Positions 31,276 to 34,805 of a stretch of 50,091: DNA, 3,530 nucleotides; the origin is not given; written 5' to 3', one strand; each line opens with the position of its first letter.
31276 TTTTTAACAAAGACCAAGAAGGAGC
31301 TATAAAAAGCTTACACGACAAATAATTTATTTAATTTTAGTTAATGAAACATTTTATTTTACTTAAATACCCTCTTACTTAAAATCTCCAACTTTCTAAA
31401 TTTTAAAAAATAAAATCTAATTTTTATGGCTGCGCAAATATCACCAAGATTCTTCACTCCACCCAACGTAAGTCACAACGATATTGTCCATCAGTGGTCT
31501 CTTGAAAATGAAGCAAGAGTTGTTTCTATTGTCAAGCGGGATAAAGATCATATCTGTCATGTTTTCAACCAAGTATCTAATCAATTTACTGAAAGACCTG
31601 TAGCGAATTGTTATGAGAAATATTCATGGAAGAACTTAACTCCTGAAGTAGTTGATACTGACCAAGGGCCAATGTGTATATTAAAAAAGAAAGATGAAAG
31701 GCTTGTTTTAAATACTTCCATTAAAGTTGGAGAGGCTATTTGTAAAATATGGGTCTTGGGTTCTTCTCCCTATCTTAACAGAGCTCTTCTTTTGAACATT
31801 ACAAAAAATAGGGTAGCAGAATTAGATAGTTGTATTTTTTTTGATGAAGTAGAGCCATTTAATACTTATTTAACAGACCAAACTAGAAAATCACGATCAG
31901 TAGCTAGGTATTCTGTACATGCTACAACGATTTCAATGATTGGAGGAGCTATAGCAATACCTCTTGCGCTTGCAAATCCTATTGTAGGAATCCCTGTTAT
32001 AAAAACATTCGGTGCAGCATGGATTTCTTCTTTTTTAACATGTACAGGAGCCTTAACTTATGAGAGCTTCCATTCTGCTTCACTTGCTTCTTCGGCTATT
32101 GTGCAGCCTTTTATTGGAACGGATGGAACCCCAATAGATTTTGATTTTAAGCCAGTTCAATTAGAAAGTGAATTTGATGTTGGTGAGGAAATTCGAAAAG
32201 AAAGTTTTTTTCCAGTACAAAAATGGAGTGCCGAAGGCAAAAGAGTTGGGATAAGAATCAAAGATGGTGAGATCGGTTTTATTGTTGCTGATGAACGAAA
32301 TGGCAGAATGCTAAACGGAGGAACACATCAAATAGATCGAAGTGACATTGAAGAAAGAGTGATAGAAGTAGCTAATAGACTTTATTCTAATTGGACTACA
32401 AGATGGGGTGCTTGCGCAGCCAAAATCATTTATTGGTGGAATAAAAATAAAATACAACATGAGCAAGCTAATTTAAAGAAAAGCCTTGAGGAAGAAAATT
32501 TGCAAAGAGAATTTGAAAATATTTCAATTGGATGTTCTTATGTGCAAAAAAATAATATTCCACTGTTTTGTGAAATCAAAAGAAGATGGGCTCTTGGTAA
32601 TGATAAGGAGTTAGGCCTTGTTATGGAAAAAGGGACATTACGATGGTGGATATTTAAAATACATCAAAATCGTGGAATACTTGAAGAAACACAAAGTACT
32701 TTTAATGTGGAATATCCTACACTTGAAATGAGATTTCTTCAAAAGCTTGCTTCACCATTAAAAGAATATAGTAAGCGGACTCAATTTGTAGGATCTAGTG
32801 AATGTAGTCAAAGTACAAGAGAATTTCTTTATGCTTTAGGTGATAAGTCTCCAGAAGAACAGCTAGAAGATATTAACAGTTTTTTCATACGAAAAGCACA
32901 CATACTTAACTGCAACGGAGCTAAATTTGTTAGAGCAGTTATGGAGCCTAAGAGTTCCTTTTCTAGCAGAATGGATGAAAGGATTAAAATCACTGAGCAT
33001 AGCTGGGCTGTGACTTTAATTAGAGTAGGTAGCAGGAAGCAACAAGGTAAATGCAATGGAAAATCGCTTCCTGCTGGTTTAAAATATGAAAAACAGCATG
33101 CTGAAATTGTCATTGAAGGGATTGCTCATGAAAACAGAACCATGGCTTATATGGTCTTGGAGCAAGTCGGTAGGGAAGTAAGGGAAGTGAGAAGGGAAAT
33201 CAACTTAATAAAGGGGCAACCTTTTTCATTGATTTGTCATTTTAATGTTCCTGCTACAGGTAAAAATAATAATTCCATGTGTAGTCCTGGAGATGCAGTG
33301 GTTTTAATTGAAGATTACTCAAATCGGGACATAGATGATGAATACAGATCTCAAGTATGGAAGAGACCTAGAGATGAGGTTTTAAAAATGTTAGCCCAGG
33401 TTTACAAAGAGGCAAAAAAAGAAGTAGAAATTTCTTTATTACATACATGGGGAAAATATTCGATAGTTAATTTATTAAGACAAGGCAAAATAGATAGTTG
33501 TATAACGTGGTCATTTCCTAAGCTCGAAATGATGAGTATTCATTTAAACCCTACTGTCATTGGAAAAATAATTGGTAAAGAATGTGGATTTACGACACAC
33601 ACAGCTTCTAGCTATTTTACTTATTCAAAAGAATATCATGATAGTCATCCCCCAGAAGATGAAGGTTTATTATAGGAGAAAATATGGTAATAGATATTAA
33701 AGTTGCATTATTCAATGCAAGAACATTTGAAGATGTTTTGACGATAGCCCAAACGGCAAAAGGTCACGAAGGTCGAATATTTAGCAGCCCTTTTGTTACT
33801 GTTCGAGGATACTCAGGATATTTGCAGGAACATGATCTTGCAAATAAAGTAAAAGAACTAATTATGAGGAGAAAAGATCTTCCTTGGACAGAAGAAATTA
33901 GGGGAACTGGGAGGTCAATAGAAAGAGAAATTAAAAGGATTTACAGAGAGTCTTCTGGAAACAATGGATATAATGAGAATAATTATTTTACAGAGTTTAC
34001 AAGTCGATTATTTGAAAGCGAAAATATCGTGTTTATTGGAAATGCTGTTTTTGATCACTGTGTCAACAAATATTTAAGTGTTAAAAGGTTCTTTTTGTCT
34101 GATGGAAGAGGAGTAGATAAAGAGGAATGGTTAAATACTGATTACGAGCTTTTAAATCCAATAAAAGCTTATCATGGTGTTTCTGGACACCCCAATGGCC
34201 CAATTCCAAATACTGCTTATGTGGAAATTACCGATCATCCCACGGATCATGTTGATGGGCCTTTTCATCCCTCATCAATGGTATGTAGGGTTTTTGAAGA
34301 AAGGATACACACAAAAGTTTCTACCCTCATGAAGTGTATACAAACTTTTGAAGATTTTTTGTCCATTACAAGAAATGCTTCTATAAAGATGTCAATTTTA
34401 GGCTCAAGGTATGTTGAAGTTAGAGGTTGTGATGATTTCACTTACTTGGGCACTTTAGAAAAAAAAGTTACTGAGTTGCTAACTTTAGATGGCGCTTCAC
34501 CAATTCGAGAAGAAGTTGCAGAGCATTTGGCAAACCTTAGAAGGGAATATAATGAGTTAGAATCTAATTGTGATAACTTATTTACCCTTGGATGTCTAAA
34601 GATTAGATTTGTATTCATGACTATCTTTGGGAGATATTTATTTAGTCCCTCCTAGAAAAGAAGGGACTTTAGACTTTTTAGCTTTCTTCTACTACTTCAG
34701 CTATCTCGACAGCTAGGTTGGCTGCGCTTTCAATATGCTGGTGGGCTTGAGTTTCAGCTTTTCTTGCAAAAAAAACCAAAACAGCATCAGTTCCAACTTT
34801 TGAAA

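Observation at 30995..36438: A ~5.4-kb integrase-less island bracketed by an exact 21-bp direct repeat of the tmRNA 3' end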

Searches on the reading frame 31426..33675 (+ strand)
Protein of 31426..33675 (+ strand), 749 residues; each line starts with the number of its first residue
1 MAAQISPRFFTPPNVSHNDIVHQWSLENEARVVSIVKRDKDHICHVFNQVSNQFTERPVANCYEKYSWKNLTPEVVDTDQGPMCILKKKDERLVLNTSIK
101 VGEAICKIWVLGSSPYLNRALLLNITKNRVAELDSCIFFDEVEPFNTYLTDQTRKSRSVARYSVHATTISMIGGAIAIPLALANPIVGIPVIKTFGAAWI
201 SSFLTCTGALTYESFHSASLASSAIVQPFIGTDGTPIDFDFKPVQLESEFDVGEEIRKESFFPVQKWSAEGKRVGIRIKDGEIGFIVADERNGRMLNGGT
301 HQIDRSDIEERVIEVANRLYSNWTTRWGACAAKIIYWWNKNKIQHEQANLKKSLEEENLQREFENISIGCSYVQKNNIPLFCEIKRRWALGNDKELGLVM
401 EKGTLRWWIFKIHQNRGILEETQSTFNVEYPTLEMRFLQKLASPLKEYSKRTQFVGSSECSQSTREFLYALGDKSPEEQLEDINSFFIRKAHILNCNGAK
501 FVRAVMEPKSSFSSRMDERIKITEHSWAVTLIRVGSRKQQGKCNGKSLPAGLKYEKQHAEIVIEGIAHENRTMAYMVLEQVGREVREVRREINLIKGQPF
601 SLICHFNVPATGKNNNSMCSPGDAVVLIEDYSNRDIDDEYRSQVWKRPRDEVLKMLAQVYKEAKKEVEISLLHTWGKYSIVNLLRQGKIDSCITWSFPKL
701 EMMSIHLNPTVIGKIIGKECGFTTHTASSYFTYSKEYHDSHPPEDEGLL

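Call 9: search_protein_families(library=pfam, proteins=[window:31426-33675:+], max_evalue=0.1)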
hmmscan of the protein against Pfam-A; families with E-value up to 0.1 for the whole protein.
window:31426-33675:+ (749 aa): 0 families

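Call 10: search_protein_families(library=ncbifam, proteins=[window:31426-33675:+], max_evalue=0.1)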
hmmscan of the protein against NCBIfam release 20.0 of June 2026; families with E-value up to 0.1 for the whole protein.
window:31426-33675:+ (749 aa): 0 families

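Call 16: find_encoding_contigs(protein=window:31426-33675:+, flank=10000, max_places=10)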
Protein window:31426-33675:+ (749 aa): 2 contigs read that carry it; 1 place shown.
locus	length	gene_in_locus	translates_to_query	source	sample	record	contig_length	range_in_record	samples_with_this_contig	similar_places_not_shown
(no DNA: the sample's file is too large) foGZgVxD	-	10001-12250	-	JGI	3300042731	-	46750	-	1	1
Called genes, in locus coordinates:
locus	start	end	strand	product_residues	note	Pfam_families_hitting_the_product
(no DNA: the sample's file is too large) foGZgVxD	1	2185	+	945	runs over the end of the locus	PF07719:TPR_2 (faint), PF13424:TPR_12 (faint)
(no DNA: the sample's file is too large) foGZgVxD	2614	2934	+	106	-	PF03795:YCII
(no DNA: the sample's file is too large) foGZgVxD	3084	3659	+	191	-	-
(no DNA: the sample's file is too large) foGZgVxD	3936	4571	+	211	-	-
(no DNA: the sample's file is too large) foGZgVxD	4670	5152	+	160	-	-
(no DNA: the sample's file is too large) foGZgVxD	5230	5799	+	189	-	PF07566:DUF1543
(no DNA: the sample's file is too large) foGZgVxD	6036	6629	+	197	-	-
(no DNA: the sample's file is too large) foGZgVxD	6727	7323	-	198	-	-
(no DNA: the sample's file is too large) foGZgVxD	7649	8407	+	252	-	-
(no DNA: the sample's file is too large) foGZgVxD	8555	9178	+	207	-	PF13310:Virulence_RhuM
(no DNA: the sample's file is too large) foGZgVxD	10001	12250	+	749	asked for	-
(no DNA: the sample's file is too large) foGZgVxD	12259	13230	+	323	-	-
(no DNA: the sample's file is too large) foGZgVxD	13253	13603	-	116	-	-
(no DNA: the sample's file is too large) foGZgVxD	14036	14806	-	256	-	-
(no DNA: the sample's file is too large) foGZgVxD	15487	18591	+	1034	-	PF00133:tRNA-synt_1, PF09334:tRNA-synt_1g (faint), PF08264:Anticodon_1, PF19302:DUF5915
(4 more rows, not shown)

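Call 51: find_homologous_proteins(query=window:31426-33675:+)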
Query window:31426-33675:+ (749 aa): 2 proteins with E <= 0.001 among 8000 candidates.
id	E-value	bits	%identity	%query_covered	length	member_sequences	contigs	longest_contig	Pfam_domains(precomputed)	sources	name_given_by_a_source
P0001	0.0e+0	1740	100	100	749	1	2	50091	-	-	-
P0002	1.7e-216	739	47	100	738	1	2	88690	-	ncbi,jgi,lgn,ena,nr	ncbi:MAG: hypothetical protein COT84_08440 [Chlamydiae bacterium CG10_big_fil_rev_8_21_14_0_10_35_9]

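Call 52: find_encoding_contigs(protein=P0002, flank=10000, max_places=4)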
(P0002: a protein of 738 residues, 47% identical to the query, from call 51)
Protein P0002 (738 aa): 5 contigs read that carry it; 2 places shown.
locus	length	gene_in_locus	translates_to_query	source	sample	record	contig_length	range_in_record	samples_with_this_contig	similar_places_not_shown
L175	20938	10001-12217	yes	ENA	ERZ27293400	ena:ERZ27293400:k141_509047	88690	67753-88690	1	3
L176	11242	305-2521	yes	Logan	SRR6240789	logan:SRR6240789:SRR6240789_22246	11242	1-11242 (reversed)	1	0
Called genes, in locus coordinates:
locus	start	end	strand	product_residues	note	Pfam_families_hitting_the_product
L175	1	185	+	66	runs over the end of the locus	PF00831:Ribosomal_L29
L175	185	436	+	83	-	PF00366:Ribosomal_S17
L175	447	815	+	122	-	PF00238:Ribosomal_L14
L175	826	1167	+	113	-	PF00467:KOW (weak), PF22682:Ribosomal_uL24m-like (weak), PF17136:ribosomal_L24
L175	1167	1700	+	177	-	PF00281:Ribosomal_L5, PF00673:Ribosomal_L5_C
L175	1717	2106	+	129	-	PF00410:Ribosomal_S8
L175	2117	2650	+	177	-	PF00347:Ribosomal_L6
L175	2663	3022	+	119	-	PF00861:Ribosomal_L18p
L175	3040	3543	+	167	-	PF00333:Ribosomal_S5, PF03719:Ribosomal_S5_C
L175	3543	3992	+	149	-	PF00828:Ribosomal_L27A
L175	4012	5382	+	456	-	PF00344:SecY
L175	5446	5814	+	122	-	PF00416:Ribosomal_S13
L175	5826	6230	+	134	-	PF00411:Ribosomal_S11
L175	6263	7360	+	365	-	PF01193:RNA_pol_L, PF01000:RNA_pol_A_bac, PF03118:RNA_pol_A_CTD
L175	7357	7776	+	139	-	PF01196:Ribosomal_L17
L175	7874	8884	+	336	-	PF00044:Gp_dh_N, PF02800:Gp_dh_C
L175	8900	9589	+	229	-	PF28261:CT_504-like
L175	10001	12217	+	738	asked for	-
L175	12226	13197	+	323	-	-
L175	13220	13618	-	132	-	-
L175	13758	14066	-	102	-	-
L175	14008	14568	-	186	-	-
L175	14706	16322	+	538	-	-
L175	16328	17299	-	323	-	PF01807:Zn_ribbon_DnaG, PF08273:Zn_Ribbon_Prim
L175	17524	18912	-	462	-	PF05272:VapE-like_dom (faint), PF19263:DUF5906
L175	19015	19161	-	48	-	-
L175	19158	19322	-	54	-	-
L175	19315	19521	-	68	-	-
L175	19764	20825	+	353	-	PF00589:Phage_integrase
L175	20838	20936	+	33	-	?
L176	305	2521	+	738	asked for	-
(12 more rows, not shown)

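Call 61: search_protein_families(library=padloc, proteins=[window:31426-33675:+], max_evalue=1)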
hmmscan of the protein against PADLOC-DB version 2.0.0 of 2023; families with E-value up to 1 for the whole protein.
window:31426-33675:+ (749 aa): 0 families

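Call 62: search_protein_families(library=phrogs, proteins=[window:31426-33675:+], max_evalue=1)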
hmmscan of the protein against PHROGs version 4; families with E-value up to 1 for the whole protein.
window:31426-33675:+ (749 aa): 0 families

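Call 67: search_solved_structures(query=window:31426-33675:+, max_evalue=1)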
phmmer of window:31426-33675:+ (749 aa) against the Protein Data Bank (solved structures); distinct sequences matched with E-value up to 1: 0.

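Call 85: search_protein_representatives(protein=window:31426-33675:+)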
Query: 749 residues. Proteins with E-value up to 0.001 (for the whole library): 13; up to 1e-10: 6; up to 1e-30: 6. The best 13 are listed.
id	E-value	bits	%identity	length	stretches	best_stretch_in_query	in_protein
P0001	0.0e+00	1739.8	100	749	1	1-749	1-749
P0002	5.6e-217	739.1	54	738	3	353-749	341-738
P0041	1.3e-72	261.8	35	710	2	230-749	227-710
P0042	2.0e-59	218.2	35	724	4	447-746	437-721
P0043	1.1e-47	179.4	33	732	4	354-743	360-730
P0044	5.6e-42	160.5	30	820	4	631-748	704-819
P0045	6.6e-07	44.6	31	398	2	496-708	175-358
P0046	3.6e-06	42.2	30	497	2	456-534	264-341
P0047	4.7e-06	41.8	34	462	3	613-733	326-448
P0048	6.1e-05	38.1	25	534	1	377-742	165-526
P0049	4.5e-04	35.2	28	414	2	639-725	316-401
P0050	8.2e-04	34.4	31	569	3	371-418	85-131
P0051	8.9e-04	34.3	33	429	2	626-705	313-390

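Call 86: search_protein_families(library=pfam, proteins=[P0002, P0041, P0042, P0043, P0044, P0045, P0046, P0047, P0048, P0049], max_evalue=0.01)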
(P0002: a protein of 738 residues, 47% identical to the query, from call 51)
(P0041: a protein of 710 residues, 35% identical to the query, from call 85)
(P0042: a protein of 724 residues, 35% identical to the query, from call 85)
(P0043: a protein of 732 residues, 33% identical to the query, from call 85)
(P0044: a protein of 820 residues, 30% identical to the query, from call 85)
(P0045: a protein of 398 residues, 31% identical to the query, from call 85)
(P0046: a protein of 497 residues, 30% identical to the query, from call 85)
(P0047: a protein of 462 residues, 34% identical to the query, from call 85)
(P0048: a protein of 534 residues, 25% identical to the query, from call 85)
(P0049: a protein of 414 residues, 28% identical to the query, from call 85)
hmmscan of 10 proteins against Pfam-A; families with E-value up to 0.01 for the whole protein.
P0002 (738 aa): 0 families

P0041 (710 aa): 0 families

P0042 (724 aa): 0 families

P0043 (732 aa): 0 families

P0044 (820 aa): 0 families

P0045 (398 aa): 0 families

P0046 (497 aa): 0 families

P0047 (462 aa): 0 families

P0048 (534 aa): 0 families

P0049 (414 aa): 0 families

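Call 88: search_solved_structures(query=A4, max_evalue=5)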
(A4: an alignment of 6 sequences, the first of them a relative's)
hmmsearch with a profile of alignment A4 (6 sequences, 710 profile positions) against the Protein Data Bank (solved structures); distinct sequences matched with E-value up to 5: 1.
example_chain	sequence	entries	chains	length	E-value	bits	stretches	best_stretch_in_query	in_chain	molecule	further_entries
4il3_A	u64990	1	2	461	1.2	10.6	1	150-211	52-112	Ste24p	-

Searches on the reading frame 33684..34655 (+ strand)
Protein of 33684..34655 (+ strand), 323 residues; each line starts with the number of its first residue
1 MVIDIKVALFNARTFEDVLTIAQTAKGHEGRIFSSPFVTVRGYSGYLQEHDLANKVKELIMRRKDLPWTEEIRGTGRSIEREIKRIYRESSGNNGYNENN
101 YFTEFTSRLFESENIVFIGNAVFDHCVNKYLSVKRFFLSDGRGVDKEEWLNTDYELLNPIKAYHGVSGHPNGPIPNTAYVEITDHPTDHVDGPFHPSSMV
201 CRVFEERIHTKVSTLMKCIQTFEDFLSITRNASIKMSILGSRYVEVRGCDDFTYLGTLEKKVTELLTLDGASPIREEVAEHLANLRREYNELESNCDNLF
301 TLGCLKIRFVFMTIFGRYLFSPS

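Call 9: search_protein_families(library=pfam, proteins=[window:33684-34655:+], max_evalue=0.1)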
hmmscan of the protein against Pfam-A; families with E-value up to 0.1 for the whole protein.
window:33684-34655:+ (323 aa): 0 families

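Call 10: search_protein_families(library=ncbifam, proteins=[window:33684-34655:+], max_evalue=0.1)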
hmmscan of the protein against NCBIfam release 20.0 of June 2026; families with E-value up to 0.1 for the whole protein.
window:33684-34655:+ (323 aa): 0 families

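Call 57: find_homologous_proteins(query=window:33684-34655:+)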
Query window:33684-34655:+ (323 aa): 3 proteins with E <= 0.001 among 501 candidates.
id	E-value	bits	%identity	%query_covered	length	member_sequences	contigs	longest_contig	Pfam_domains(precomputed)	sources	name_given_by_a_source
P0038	1.8e-218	742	100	100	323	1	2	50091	-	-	-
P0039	9.3e-189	644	88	100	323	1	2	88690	-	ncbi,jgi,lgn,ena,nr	ncbi:MAG: hypothetical protein COT84_08445 [Chlamydiae bacterium CG10_big_fil_rev_8_21_14_0_10_35_9]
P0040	5.9e-136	471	69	100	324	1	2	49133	-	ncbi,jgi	ncbi:MAG: hypothetical protein PVI40_00730 [Chlamydiota bacterium]|jgi:hypothetical protein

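Call 58: find_encoding_contigs(protein=P0040, flank=10000, max_places=2)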
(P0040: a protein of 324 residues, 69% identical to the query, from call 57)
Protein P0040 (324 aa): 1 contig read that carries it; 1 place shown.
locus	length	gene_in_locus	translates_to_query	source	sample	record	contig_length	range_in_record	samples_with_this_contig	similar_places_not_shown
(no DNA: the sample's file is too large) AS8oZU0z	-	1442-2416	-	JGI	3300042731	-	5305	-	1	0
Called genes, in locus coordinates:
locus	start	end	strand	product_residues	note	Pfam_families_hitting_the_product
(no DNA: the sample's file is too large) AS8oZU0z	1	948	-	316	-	?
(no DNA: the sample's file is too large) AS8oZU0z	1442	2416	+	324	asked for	-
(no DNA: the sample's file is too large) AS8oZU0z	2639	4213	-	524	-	-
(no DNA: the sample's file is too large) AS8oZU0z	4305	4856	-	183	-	PF13673:Acetyltransf_10, PF00583:Acetyltransf_1, PF13508:Acetyltransf_7, PF08445:FR47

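Call 61: search_protein_families(library=padloc, proteins=[window:33684-34655:+], max_evalue=1)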
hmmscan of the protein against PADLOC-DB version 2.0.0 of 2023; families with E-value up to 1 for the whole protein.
window:33684-34655:+ (323 aa): 1 family
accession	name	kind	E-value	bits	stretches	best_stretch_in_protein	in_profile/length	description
PDLC03200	Specificity_I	-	0.025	12.5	1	182-243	70-128/190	Type I specificity subunit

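Call 62: search_protein_families(library=phrogs, proteins=[window:33684-34655:+], max_evalue=1)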
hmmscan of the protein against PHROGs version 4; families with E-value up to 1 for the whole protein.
window:33684-34655:+ (323 aa): 0 families

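Call 72: predict_structure(alignment_id=A2)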
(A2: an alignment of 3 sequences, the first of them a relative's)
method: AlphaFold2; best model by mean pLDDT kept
length: 323 residues; sequences in the alignment: 3
mean_pLDDT: 40.4   pTM: 0.36
mean pLDDT of the five models: 40.4, 37.4, 37.2, 36.7, 34.9
residues with pLDDT >= 90: 0; 70-90: 27; 50-70: 51; < 50: 245
segments of 3 or more residues with pLDDT < 50: 28-36, 89-323
pLDDT, mean of each block of 10 residues (from residue 1): 61 79 62 47 65 66 64 73 62 37 42 33 34 28 33 29 25 24 24 26 28 35 32 21 21 33 42 42 43 30 27 28 25
secondary structure, 60 per line:
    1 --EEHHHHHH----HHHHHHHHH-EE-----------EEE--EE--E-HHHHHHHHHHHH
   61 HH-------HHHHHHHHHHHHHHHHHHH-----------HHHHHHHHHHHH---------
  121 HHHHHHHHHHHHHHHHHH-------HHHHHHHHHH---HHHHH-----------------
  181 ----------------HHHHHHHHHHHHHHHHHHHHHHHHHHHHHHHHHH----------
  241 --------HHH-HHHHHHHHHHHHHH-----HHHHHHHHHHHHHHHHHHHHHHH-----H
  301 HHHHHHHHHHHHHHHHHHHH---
elements in order: H5-10 H15-23 E38-40 H49-62 H70-88 H100-111 H121-138 H146-155 H159-163 H197-230 H253-266 H272-294 H300-320
